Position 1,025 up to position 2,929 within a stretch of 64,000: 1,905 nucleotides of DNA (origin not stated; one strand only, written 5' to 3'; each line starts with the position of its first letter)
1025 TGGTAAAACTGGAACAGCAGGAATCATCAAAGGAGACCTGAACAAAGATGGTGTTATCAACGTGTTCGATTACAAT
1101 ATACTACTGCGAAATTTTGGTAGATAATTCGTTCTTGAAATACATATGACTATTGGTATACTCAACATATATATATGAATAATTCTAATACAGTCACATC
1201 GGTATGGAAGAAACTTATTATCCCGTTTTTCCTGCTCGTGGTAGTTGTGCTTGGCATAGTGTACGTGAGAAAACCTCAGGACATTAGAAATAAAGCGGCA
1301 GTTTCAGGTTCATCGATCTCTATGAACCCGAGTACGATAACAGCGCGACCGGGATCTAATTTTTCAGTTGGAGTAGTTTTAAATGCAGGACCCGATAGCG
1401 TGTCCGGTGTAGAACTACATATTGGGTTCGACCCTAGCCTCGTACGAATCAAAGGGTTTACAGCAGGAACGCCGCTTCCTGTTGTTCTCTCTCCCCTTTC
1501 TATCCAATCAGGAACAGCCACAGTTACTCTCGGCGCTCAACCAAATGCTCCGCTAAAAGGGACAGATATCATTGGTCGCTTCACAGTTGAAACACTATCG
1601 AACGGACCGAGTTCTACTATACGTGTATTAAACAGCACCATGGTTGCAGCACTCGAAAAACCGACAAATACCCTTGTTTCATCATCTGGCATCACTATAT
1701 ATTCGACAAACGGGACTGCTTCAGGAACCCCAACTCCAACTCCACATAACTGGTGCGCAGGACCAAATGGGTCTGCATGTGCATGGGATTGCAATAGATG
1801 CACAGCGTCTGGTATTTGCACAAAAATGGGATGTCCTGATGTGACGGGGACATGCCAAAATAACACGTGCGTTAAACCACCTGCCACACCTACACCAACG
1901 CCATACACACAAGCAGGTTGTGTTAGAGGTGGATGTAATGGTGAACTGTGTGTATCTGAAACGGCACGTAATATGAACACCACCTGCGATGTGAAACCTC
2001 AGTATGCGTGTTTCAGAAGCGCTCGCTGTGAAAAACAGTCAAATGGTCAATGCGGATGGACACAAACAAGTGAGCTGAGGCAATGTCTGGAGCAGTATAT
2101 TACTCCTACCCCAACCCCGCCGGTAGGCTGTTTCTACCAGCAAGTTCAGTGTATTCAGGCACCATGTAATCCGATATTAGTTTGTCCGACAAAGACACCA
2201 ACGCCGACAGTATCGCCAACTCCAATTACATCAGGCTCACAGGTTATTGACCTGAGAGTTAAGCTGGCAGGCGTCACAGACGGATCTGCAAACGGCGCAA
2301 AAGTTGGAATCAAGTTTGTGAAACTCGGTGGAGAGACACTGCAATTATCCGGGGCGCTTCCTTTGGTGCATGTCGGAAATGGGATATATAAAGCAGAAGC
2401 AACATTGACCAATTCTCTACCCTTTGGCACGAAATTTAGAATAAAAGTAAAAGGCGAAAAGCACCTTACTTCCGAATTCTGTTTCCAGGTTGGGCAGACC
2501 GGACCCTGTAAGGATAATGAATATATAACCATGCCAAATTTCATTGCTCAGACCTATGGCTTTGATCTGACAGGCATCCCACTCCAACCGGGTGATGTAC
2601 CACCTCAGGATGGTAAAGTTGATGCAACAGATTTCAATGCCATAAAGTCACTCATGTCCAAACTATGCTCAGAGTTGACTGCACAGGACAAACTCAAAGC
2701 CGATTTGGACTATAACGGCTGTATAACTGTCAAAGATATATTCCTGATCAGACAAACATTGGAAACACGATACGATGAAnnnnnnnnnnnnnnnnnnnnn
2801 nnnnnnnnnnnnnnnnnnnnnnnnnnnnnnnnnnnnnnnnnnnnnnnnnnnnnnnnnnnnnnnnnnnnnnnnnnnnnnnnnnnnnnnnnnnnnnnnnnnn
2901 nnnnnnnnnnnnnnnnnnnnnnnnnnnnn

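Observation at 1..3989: Three-gene cohesin/dockerin cassette that could build a tiered surface scaffold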

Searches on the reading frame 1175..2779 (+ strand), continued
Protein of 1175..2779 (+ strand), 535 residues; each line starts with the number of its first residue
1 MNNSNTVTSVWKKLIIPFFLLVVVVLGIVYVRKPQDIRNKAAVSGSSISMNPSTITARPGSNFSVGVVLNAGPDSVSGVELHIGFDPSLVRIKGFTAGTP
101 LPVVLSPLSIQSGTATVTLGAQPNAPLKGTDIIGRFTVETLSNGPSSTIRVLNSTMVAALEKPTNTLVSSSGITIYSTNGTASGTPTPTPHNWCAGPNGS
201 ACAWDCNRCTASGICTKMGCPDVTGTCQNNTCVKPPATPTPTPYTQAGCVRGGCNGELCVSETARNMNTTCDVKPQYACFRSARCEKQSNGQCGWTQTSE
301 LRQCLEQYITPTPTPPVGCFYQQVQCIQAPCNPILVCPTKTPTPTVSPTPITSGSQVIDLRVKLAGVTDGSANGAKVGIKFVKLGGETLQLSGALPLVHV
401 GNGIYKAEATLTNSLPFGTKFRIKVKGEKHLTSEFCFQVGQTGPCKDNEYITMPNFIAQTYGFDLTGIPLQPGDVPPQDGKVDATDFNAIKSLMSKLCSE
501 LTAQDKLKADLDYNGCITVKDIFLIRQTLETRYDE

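Call 93: find_encoding_contigs(protein=P0130, flank=5000, max_places=1)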
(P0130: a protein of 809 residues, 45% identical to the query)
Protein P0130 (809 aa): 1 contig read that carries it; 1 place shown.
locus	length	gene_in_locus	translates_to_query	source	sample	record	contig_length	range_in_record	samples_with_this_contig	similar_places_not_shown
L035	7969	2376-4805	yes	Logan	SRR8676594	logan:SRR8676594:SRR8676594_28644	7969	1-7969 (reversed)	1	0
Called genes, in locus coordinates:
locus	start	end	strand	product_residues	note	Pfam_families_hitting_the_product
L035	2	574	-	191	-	?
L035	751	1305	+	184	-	PF05014:Nuc_deoxyrib_tr (weak), PF12651:RHH_3 (weak)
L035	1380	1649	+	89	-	-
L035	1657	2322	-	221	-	-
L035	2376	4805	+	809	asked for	PF10342:Kre9_KNH (weak), PF00404:Dockerin_1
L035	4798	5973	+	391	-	PF00963:Cohesin, PF00801:PKD (weak)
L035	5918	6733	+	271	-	PF13453:Zn_ribbon_TFIIB (faint)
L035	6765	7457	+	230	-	PF03734:YkuD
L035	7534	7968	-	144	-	?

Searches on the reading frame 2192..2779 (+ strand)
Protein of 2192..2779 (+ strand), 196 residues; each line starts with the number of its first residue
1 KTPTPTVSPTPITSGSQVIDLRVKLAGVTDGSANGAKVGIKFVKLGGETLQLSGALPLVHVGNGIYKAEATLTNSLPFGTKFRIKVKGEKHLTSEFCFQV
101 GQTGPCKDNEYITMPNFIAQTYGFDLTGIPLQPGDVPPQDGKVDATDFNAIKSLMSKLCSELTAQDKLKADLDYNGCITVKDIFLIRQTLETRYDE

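Call 65: search_solved_structures(query=A5, max_evalue=10, show_alignments=2)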
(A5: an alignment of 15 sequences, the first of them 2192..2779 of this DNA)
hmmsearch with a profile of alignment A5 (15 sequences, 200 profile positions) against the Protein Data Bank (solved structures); distinct sequences matched with E-value up to 10: 44.
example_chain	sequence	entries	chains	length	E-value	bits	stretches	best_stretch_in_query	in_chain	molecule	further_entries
4fl4_A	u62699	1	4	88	1.6e-08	37.7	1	137-193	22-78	Glycoside hydrolase family 9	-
4cj0_A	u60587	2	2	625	6.1e-07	32.6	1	138-192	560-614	ENDOGLUCANASE D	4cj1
1clc_A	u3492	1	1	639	6.1e-07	32.6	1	138-192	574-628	ENDOGLUCANASE CELD; EC: 3.2.1.4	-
1ohz_B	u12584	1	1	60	1.6e-06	31.2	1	138-193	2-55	ENDO-1,4-BETA-XYLANASE Y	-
2ccl_B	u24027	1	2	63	2.1e-06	30.8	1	138-193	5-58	ENDO-1,4-BETA-XYLANASE Y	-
2y3n_B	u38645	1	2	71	0.00042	23.3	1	138-192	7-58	CELLULOSOMAL FAMILY-48 PROCESSIVE GLYCOSIDE HYDROLASE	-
5nrk_B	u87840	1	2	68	0.00091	22.2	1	136-192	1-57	DocCel5: Type I dockerin repeat domain from A. cellulolyticus family 5 endoglucanase WP_01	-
6kg9_A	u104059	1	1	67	0.00092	22.2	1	138-194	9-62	And cellulose-binding endoglucanase family 9 CelL ortholog dockerin domain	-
5nrm_B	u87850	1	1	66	0.00096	22.1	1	136-192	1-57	DocCel5: Type I dockerin repeat domain from A. cellulolyticus family 5 endoglucanase WP_01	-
8zvk_A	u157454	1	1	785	0.001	22.1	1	133-194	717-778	AaBgIC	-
9qfa_A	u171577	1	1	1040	0.0014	21.6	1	125-193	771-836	Ruminococcus bromii Amy12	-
2mte_A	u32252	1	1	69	0.0019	21.2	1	138-192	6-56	Cellulose 1,4-beta-cellobiosidase (reducing end) CelS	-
1daq_A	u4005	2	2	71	0.0019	21.2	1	138-192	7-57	ENDOGLUCANASE SS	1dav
8x3a_A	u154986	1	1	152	0.0022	20.9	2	138-191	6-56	Serine protease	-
8x39_A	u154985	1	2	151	0.0023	20.9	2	138-191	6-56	Serine protease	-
5k39_B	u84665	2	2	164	0.0076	19.2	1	135-193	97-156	Dockerin module from a protein of unknown function | Ig domain protein group 2 domain protein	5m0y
2b59_B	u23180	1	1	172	0.041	16.8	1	136-193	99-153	Cellulosomal scaffolding protein A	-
3kcp_A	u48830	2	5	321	0.13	15.2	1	136-193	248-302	Cellulosomal-scaffolding protein A | Cellulosome anchoring protein cohesin region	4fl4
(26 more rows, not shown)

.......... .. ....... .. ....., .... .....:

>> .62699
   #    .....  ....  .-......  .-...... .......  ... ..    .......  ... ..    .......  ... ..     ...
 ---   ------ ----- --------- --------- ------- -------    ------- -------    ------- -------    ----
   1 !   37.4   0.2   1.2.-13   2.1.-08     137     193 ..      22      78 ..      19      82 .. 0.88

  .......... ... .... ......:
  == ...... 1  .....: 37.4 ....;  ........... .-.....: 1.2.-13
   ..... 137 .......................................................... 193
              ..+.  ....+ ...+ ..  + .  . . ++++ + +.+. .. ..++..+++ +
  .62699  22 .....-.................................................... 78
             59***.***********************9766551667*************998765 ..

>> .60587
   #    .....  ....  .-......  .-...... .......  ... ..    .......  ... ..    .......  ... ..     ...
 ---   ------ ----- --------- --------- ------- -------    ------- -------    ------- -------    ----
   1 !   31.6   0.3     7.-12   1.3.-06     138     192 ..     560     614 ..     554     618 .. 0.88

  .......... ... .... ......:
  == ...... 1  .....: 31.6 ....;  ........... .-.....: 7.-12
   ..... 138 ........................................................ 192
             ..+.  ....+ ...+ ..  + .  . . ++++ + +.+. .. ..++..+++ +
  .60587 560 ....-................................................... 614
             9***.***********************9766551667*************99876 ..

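Call 86: search_protein_representatives(protein=window:2192-2779:+)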
Query: 196 residues. Proteins with E-value up to 0.001 (for the whole library): 658; up to 1e-10: 226; up to 1e-30: 129. The best 150 are listed.
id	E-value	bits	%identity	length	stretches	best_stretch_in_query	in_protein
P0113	7.4e-124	427.2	98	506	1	2-196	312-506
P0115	5.1e-115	398.4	91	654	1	1-196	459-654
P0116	2.0e-81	288.8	69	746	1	6-196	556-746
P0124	7.4e-71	254.3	60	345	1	2-196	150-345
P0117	1.2e-69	250.4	62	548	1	2-196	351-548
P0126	5.1e-69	248.3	62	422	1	4-196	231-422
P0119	5.1e-68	245.1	59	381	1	2-196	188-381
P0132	4.1e-67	242.1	59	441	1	5-196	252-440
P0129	8.6e-65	234.5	58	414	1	2-196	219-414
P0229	2.4e-63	229.8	57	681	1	2-196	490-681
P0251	1.9e-62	226.9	55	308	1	2-196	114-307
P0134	3.0e-62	226.2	59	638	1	3-196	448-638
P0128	7.6e-61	221.6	58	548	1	4-196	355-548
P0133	8.8e-59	214.9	57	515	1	2-195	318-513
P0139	1.2e-56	207.9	54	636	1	4-196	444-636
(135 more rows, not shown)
